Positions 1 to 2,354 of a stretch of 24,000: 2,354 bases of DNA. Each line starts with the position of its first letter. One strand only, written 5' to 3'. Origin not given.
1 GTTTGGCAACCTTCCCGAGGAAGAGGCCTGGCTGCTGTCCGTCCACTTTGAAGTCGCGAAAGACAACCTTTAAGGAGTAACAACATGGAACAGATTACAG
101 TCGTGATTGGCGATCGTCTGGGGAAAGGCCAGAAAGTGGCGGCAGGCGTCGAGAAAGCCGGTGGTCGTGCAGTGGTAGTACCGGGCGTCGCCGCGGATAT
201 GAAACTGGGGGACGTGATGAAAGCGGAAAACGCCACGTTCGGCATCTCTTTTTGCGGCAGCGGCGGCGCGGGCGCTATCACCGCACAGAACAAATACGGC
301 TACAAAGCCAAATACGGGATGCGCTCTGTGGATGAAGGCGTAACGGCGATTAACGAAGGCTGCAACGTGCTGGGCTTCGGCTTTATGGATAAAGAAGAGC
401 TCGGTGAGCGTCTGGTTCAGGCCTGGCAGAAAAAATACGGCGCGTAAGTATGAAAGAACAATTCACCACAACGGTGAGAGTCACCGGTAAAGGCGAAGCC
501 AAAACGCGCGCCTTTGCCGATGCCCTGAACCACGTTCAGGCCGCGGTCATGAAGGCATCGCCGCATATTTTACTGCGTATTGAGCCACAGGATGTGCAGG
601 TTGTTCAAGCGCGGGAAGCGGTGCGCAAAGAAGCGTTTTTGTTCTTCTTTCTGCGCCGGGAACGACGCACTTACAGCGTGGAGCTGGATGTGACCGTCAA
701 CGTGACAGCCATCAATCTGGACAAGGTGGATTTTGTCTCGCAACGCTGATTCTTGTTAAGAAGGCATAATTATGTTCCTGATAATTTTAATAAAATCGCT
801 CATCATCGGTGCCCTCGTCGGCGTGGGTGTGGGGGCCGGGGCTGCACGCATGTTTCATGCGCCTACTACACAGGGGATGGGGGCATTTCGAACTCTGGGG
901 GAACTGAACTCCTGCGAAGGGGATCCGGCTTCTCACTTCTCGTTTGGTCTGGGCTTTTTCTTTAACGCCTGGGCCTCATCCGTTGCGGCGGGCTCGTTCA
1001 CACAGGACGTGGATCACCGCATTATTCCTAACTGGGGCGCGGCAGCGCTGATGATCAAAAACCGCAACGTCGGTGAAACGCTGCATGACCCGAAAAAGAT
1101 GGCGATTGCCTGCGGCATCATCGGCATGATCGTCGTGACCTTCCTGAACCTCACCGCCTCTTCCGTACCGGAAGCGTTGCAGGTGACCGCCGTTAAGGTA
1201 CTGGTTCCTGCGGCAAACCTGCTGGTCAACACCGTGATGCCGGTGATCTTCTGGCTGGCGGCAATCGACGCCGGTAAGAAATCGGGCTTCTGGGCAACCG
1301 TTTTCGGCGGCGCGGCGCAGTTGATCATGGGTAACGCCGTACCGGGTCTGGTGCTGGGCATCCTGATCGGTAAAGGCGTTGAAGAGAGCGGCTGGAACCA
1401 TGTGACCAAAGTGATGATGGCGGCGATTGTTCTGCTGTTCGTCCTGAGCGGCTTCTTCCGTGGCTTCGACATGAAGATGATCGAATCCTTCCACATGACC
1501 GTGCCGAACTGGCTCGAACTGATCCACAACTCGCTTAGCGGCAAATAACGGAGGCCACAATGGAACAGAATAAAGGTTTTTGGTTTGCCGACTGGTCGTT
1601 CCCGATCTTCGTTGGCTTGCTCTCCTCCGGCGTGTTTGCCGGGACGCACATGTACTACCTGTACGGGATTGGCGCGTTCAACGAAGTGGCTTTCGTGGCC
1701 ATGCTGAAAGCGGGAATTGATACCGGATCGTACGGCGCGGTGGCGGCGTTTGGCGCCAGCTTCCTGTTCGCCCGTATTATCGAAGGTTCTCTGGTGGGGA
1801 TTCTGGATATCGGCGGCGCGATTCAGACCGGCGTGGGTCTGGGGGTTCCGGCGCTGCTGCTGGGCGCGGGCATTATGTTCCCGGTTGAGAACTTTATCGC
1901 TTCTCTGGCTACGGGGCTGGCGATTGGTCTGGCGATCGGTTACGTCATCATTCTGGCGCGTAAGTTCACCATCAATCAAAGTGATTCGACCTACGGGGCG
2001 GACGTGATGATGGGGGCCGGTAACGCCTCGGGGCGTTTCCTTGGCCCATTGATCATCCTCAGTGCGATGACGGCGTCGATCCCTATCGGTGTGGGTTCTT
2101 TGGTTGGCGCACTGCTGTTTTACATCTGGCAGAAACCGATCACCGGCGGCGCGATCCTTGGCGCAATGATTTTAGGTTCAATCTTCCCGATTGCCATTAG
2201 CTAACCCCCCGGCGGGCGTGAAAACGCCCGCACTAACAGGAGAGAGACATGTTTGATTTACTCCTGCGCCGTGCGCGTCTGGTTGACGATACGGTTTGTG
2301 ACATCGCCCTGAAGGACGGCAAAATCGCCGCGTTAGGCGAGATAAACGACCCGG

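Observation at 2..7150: PRD-regulated catabolic cluster with four uncharacterised proteins (SFCGS, small soluble, two membrane) where a PTS EIIABCD would be expected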

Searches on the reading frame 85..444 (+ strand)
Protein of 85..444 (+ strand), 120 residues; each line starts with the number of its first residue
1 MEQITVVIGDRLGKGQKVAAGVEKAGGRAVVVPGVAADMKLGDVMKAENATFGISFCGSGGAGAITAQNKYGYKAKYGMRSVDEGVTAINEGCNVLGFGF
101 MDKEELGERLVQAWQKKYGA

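Call 6: search_protein_families(library=pfam, proteins=[window:85-444:+], max_evalue=0.01)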
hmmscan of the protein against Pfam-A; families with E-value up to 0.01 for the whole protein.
window:85-444:+ (120 aa): 2 families
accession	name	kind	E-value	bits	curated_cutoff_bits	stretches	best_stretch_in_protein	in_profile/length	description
PF14272.11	Gly_rich_SFCGS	-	5.1e-60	200.9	27.3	1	4-117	1-114/114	Glycine-rich SFCGS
PF02502.23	LacAB_rpiB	-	0.0078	16.6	24.7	0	40-116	46-123/138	Ribose/Galactose Isomerase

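Call 7: search_protein_families(library=ncbifam, proteins=[window:85-444:+], max_evalue=0.01)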
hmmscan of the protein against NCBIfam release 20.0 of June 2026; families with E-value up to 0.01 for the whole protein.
window:85-444:+ (120 aa): 3 families
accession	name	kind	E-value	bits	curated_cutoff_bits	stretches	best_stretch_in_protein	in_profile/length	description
TIGR03577.1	EF_0830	hypoth_equivalog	9.6e-68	225.6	141.1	1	4-118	1-115/115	conserved hypothetical protein EF_0830/AHA_3911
TIGR02133.1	RPI_actino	equivalog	0.0028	17.5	168.2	1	46-116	55-126/148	ribose-5-phosphate isomerase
NF004051.0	PRK05571.1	subfamily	0.0037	17.1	135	1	40-116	50-127/149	ribose-5-phosphate isomerase B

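Call 13: search_solved_structures(query=window:85-444:+, max_evalue=10, show_alignments=3)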
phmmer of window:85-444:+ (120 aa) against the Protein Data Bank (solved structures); distinct sequences matched with E-value up to 10: 2.
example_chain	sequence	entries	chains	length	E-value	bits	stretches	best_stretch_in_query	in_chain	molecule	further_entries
2vvr_A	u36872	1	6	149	0.3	14.5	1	50-115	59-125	RIBOSE-5-PHOSPHATE ISOMERASE B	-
9spz_B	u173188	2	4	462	0.85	13.1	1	40-80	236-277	Nitrogenase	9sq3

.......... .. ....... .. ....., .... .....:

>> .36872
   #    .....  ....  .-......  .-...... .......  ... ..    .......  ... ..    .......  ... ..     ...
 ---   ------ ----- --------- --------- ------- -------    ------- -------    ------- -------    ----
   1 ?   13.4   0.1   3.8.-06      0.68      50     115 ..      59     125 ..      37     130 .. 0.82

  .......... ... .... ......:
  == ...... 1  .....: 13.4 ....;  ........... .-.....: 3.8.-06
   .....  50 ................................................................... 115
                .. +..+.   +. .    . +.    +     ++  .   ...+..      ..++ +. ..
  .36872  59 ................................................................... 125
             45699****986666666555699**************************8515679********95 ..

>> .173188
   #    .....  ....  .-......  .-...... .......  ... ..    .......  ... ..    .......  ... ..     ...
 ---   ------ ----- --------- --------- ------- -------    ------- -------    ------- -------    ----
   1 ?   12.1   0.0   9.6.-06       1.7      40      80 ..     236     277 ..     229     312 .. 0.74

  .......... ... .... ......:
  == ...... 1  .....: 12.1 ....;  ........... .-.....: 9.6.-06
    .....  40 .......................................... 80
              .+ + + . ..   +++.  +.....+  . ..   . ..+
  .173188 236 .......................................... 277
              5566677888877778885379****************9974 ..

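Call 65: search_solved_structures(query=A2, max_evalue=10, show_alignments=2)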
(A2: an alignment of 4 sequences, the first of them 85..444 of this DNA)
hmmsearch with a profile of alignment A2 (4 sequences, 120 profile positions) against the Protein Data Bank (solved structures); distinct sequences matched with E-value up to 10: 1.
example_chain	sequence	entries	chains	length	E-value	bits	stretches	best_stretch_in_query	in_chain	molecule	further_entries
6fxl_A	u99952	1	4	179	0.4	14.1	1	40-99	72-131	Ribose 5-phosphate isomerase, putative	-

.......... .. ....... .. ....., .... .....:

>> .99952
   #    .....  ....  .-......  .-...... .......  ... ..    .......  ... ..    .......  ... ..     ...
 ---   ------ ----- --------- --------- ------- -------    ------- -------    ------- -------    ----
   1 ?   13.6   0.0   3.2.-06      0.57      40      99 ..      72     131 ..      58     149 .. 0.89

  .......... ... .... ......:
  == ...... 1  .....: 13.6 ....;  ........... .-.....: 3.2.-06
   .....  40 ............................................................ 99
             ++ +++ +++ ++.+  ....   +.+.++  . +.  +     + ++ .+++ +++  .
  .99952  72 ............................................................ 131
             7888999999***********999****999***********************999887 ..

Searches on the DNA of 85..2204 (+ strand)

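Call 126: search_dna_similar(query=window:85-2204:+, collection=ecoli_genomes, mode=distant, max_rows=8)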
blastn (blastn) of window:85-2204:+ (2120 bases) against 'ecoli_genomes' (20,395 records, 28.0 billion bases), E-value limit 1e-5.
No match.

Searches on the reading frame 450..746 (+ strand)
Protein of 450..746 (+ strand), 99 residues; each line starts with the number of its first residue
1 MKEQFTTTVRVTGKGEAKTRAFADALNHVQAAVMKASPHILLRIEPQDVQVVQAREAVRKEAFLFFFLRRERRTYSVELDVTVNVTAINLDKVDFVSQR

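Call 6: search_protein_families(library=pfam, proteins=[window:450-746:+], max_evalue=0.01)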
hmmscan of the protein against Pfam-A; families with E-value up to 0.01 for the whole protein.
window:450-746:+ (99 aa): 1 family
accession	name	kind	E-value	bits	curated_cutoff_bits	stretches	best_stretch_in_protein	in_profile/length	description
PF14189.11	DUF4312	-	1.7e-33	114.9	27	1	5-88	1-84/84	Domain of unknown function (DUF4312)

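Call 7: search_protein_families(library=ncbifam, proteins=[window:450-746:+], max_evalue=0.01)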
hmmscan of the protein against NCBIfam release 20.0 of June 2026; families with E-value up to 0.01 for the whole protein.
window:450-746:+ (99 aa): 1 family
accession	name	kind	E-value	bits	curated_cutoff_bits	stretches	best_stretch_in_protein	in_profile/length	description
TIGR03578.1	EF_0831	hypoth_equivalog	2e-41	140.3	89.65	1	2-96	1-95/96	conserved hypothetical protein EF_0831/AHA_3912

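Call 22: search_solved_structures(query=window:450-746:+, max_evalue=10, show_alignments=2)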
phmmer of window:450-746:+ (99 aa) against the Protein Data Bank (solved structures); distinct sequences matched with E-value up to 10: 0.
